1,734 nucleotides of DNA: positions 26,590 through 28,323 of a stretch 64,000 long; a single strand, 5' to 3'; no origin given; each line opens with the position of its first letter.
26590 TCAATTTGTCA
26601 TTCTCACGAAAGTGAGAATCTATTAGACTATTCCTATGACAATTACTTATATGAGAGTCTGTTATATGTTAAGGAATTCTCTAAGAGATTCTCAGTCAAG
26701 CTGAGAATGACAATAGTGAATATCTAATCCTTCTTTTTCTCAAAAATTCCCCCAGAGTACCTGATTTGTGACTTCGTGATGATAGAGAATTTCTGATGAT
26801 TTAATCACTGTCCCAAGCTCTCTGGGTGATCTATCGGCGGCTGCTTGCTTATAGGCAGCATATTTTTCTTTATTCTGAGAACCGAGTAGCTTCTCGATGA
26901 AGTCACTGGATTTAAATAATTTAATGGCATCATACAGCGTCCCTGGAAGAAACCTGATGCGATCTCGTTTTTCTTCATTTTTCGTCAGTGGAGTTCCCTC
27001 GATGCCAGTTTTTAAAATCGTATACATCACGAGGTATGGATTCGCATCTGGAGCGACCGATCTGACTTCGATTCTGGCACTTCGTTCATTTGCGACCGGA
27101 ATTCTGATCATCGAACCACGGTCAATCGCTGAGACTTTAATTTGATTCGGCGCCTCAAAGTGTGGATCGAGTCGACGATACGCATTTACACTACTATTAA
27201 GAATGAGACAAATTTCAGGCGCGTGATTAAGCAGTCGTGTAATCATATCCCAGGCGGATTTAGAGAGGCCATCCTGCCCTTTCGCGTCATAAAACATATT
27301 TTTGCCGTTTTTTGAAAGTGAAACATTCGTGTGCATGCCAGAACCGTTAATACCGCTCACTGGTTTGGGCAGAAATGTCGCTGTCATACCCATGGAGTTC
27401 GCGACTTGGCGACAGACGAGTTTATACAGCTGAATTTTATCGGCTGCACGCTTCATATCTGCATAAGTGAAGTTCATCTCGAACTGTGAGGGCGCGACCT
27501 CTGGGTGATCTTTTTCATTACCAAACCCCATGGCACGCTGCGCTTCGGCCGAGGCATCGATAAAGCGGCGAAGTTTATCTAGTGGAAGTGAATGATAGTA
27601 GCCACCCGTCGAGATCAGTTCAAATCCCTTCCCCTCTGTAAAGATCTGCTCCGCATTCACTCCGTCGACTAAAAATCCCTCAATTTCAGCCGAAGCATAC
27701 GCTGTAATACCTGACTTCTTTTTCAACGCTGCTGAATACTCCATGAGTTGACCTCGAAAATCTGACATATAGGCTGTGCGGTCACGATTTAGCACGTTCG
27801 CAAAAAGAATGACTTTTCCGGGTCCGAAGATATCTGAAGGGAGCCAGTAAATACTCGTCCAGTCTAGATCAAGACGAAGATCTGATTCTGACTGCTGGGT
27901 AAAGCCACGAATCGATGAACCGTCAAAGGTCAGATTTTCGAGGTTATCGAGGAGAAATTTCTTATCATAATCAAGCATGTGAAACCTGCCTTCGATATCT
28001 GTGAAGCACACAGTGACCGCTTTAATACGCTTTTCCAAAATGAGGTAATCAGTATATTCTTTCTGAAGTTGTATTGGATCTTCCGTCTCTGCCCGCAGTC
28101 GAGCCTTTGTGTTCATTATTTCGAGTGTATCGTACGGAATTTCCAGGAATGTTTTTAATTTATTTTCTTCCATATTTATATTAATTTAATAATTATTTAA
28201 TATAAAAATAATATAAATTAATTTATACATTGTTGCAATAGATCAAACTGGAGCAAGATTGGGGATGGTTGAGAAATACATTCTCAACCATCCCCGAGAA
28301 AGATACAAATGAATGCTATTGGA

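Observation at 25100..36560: Mosaic composition: many discrete GC-rich ORFs scattered through an AT-rich chromosome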

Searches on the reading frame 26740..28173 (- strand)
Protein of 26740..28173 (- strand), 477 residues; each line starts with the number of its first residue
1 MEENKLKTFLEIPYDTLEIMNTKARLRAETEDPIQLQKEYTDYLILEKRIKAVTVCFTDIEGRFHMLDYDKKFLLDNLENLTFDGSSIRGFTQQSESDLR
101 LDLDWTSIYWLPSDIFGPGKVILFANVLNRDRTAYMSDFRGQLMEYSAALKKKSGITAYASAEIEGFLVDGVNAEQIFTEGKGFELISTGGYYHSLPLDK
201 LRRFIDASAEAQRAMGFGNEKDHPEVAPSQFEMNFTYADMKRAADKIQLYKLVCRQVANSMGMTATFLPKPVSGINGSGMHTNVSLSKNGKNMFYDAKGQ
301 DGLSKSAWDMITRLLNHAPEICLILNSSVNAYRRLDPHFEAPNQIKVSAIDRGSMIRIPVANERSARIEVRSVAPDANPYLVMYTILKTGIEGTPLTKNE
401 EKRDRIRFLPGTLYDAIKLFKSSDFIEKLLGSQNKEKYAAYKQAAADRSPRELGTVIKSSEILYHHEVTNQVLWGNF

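Call 9: list_cluster_members(proteins=[window:26740-28173:-, window:25664-26074:+, window:26103-26480:+, window:28316-28753:-, window:29099-29971:-, window:30310-30717:-, window:32336-33031:+, window:33319-33708:+, window:34265-34903:-, window:36211-36552:-])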
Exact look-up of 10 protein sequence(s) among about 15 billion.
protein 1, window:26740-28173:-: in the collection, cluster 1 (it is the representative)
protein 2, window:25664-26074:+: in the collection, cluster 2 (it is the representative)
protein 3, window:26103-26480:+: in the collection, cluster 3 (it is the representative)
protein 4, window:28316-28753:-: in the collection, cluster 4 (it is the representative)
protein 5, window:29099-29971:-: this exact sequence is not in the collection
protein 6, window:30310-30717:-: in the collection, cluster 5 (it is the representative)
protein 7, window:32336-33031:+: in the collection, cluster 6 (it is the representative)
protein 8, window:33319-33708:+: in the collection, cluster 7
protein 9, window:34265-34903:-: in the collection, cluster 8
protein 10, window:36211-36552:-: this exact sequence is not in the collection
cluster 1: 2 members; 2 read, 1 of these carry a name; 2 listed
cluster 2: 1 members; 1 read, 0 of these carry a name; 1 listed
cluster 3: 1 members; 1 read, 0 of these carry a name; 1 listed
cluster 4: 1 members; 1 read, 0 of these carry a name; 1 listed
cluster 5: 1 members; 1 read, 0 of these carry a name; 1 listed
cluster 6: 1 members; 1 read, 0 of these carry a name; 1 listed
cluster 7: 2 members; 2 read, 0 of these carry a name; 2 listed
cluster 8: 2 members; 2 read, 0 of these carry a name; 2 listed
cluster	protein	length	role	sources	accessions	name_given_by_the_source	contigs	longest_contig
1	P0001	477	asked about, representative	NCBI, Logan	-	-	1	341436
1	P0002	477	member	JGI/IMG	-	glutamine synthetase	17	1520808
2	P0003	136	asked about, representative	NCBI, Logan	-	-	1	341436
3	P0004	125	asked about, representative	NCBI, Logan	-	-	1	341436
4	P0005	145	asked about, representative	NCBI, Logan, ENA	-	-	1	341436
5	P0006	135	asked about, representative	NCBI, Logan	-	-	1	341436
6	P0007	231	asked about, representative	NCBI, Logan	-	-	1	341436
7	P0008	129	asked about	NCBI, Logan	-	-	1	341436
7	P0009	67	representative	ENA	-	-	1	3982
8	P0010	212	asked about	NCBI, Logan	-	-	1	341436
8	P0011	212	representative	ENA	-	-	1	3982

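Call 10: find_encoding_contigs(protein=P0002, flank=10000, max_places=8)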
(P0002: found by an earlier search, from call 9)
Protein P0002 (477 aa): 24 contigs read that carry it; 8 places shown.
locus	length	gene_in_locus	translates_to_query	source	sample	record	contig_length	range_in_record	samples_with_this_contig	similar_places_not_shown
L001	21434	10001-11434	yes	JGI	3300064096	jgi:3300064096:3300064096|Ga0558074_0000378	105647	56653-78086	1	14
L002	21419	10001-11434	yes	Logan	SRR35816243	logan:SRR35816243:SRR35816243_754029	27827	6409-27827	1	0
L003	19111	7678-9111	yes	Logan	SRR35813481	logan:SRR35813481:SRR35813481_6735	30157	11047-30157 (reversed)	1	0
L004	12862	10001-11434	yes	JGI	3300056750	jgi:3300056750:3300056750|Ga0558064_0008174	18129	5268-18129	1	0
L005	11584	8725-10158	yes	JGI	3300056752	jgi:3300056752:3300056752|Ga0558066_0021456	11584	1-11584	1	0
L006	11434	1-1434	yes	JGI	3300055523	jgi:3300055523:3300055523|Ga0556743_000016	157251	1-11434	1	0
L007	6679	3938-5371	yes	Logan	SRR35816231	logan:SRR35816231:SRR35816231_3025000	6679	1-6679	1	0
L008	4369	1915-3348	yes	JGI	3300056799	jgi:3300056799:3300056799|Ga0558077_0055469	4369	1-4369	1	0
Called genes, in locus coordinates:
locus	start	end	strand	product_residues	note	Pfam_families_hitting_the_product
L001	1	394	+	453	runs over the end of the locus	PF13742:tRNA_anti_2, PF01336:tRNA_anti-codon, PF02601:Exonuc_VII_L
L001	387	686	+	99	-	-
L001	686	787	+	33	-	-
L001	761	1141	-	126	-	-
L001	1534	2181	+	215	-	PF03104:DNA_pol_B_exo1 (weak), PF13482:RNase_H_2, PF10108:DNA_pol_B_exo2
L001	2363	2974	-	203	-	-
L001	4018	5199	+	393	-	PF11999:Ice_binding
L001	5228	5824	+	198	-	PF04203:Sortase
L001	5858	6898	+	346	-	PF00296:Bac_luciferase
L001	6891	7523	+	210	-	PF01488:Shikimate_DH (weak), PF03807:F420_oxidored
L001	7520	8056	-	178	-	PF06821:Ser_hydrolase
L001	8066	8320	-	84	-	-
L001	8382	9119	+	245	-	PF00849:PseudoU_synth_2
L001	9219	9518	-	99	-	-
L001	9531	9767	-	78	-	-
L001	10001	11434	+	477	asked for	PF03951:Gln-synt_N, PF00120:Gln-synt_C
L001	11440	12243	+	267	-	PF19420:DDAH_eukar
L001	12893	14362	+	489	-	PF00989:PAS, PF08448:PAS_4, PF13188:PAS_8 (weak), PF13426:PAS_9, PF00512:HisKA, PF02518:HATPase_c, PF13589:HATPase_c_3 (faint)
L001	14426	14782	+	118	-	PF00072:Response_reg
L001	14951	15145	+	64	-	-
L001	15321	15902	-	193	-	PF01625:PMSR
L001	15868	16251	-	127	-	PF01641:SelR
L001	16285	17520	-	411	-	PF01566:Nramp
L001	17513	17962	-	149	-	-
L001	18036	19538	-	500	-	PF13522:GATase_6, PF13537:GATase_7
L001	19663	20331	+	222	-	PF00072:Response_reg, PF00486:Trans_reg_C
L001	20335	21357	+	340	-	PF00512:HisKA, PF02518:HATPase_c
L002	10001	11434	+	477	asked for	PF03951:Gln-synt_N, PF00120:Gln-synt_C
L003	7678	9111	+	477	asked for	PF03951:Gln-synt_N, PF00120:Gln-synt_C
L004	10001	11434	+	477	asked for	PF03951:Gln-synt_N, PF00120:Gln-synt_C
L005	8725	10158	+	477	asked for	PF03951:Gln-synt_N, PF00120:Gln-synt_C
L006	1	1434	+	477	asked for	PF03951:Gln-synt_N, PF00120:Gln-synt_C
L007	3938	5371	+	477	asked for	PF03951:Gln-synt_N, PF00120:Gln-synt_C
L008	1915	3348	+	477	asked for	PF03951:Gln-synt_N, PF00120:Gln-synt_C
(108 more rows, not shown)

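Call 11: find_encoding_contigs(protein=P0001, flank=10000, max_places=3)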
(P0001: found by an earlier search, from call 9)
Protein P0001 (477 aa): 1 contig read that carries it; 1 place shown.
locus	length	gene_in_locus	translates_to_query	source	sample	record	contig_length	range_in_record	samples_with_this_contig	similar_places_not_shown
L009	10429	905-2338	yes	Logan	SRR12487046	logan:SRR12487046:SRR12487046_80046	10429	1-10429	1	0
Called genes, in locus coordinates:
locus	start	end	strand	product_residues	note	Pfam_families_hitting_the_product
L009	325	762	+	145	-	-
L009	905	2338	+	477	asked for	PF03951:Gln-synt_N, PF00120:Gln-synt_C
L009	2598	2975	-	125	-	-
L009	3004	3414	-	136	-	-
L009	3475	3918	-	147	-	-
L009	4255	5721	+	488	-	PF00989:PAS, PF08448:PAS_4 (weak), PF13188:PAS_8 (weak), PF13426:PAS_9, PF00512:HisKA, PF02518:HATPase_c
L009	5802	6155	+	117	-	PF00072:Response_reg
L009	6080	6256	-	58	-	-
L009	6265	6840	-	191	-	PF01625:PMSR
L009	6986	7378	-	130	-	PF01641:SelR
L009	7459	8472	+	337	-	-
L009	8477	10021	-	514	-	PF13522:GATase_6, PF13537:GATase_7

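Call 19: find_related_loci(query=window:26740-28173:-, collection=genome_contigs, flank=10000)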
Query window:26740-28173:- (477 aa) in genome_contigs; peptide patterns used: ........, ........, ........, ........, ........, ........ (x = any residue, [..] = any of these).
599 stretches matched a pattern (row limit reached: there are more); 593 encode a relative of the query (tblastn E <= 1e-3); the best 80 are kept; 80 distinct loci.
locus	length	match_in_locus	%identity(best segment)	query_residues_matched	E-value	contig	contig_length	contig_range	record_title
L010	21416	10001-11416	76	6-477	0e+0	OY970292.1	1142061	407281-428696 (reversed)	MAG: Candidatus Levybacteria bacterium isolate MFD01916.bin.c.8 genome assembly, chromosome: 1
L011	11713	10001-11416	75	6-477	0e+0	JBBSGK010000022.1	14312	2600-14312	MAG: Candidatus Levyibacteriota bacterium isolate LS2_sbin.37 LS2_sbin.37_K_1077811_L_14312_cov_11.0000, whole genome sh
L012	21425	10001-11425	74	3-477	0e+0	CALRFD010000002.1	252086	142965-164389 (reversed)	MAG: Patescibacteria group bacterium isolate Ike-100m-12 genome assembly, contig: Ike-100-c9, whole genome shotgun seque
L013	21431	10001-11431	75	1-477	0e+0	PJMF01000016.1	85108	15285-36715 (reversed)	MAG: Candidatus Paceibacterota bacterium isolate Amazon_FNV_2010_13_2_2 contig_75_43458474_length_85108_multi_5_in_1_out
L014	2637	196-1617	74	4-477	0e+0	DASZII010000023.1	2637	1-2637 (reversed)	MAG TPA_asm: Candidatus Paceibacterota bacterium isolate SMAG_U6598 k141_836444, whole genome shotgun sequence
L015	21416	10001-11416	74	6-477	0e+0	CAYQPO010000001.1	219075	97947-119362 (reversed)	MAG TPA_asm: uncultured Candidatus Saccharibacteria bacterium isolate binchicken_co185_107 genome assembly, contig: NODE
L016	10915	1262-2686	73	3-477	0e+0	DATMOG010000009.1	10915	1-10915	MAG TPA_asm: Candidatus Sulfotelmatobacter sp. isolate SMAG_U12870 k141_406032, whole genome shotgun sequence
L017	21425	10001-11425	73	1-477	0e+0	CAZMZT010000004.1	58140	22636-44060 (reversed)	MAG TPA_asm: uncultured Candidatus Saccharibacteria bacterium isolate SRP286056_co1_104 genome assembly, contig: NODE_49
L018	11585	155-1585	73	1-477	0e+0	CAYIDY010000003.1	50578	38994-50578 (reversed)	MAG TPA_asm: uncultured Candidatus Saccharibacteria bacterium isolate ERP119705_co18_676 genome assembly, contig: NODE_5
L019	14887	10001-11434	74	1-477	0e+0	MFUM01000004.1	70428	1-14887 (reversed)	MAG: Candidatus Nomurabacteria bacterium RIFCSPHIGHO2_12_FULL_42_19 rifcsphigho2_12_scaffold_279, whole genome shotgun s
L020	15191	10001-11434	73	1-477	0e+0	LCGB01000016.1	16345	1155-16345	MAG: Candidatus Nomurabacteria bacterium GW2011_GWB1_43_19 UV85_C0016, whole genome shotgun sequence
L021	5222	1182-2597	72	6-477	0e+0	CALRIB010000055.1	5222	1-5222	MAG: Candidatus Nomurabacteria bacterium isolate MaH-09apr19-211 genome assembly, contig: MaH-09apr19-C38148, whole geno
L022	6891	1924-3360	72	1-477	0e+0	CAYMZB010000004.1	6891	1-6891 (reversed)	MAG TPA_asm: uncultured Gammaproteobacteria bacterium isolate binchicken_co203_489 genome assembly, contig: k141_3912695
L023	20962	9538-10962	71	3-477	0e+0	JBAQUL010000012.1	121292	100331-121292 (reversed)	MAG: Candidatus Moraniibacteriota bacterium isolate MFD12006_ilm_asm_bin13 k127_66645, whole genome shotgun sequence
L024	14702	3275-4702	72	1-477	0e+0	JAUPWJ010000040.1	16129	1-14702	MAG: Patescibacteria group bacterium isolate erpe_2018_sw_45hr_WHONDRS-SW48-000100_B_bin.30 scaffold_708330, whole genom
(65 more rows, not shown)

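Call 21: find_encoding_contigs(protein=P0011, flank=10000, max_places=5)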
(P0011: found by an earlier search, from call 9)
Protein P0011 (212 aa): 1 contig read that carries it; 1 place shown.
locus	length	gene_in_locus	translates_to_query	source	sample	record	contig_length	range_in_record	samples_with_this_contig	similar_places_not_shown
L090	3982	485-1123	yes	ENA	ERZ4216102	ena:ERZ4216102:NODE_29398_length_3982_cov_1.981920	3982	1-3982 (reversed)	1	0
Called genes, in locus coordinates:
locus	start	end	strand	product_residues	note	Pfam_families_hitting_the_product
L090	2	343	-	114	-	?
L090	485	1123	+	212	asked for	PF19663:DUF6166 (faint)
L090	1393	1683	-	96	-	-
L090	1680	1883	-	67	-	-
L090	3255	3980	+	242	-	?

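Call 107: search_protein_families(library=pfam, max_evalue=0.001, proteins=[L001:2363-2974:-, L001:9219-9518:-, L001:9531-9767:-])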
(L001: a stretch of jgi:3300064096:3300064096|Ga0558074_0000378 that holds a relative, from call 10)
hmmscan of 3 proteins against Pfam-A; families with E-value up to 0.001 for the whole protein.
L001:2363-2974:- (203 aa): 0 families

L001:9219-9518:- (99 aa): 0 families

L001:9531-9767:- (78 aa): 0 families
